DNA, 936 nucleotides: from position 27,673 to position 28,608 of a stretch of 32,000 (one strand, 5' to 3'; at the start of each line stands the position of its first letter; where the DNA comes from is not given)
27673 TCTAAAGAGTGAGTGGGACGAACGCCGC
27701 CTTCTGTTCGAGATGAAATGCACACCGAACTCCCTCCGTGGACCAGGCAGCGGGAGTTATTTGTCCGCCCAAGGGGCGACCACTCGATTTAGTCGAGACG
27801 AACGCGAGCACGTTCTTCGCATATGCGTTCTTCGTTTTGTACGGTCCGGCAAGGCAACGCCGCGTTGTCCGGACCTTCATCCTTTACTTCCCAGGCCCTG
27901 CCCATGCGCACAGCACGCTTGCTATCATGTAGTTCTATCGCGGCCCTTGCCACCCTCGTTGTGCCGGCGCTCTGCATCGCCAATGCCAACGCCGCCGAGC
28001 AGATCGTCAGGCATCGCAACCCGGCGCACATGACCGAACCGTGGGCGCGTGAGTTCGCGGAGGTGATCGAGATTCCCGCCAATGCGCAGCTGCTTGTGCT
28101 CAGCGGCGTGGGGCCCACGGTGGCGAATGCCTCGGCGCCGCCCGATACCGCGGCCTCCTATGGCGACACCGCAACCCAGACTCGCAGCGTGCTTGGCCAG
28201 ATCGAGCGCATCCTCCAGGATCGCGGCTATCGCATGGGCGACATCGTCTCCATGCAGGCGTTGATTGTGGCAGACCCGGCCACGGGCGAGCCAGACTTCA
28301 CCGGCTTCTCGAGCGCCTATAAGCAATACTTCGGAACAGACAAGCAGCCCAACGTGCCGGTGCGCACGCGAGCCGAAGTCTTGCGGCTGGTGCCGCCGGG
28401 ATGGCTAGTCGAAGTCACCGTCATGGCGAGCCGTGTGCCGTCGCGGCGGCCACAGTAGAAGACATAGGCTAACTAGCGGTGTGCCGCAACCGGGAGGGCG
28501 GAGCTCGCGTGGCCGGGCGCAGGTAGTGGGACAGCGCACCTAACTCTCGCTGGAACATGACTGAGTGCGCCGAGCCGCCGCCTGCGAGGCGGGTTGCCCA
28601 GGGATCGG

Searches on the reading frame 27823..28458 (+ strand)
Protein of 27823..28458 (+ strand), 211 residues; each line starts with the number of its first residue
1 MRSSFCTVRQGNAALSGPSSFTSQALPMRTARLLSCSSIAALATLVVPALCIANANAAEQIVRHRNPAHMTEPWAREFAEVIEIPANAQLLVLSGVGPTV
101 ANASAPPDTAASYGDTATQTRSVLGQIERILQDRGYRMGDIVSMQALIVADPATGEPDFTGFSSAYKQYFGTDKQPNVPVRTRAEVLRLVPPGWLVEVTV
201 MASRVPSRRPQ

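Call 72: search_protein_families(library=pfam, proteins=[window:27823-28458:+], max_evalue=0.01)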
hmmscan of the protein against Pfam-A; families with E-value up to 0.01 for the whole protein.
window:27823-28458:+ (211 aa): 1 family
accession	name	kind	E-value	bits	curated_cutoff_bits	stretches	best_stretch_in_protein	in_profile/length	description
PF01042.26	Ribonuc_L-PSP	-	8.8e-13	48.8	27.3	1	90-202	20-119/121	Endoribonuclease L-PSP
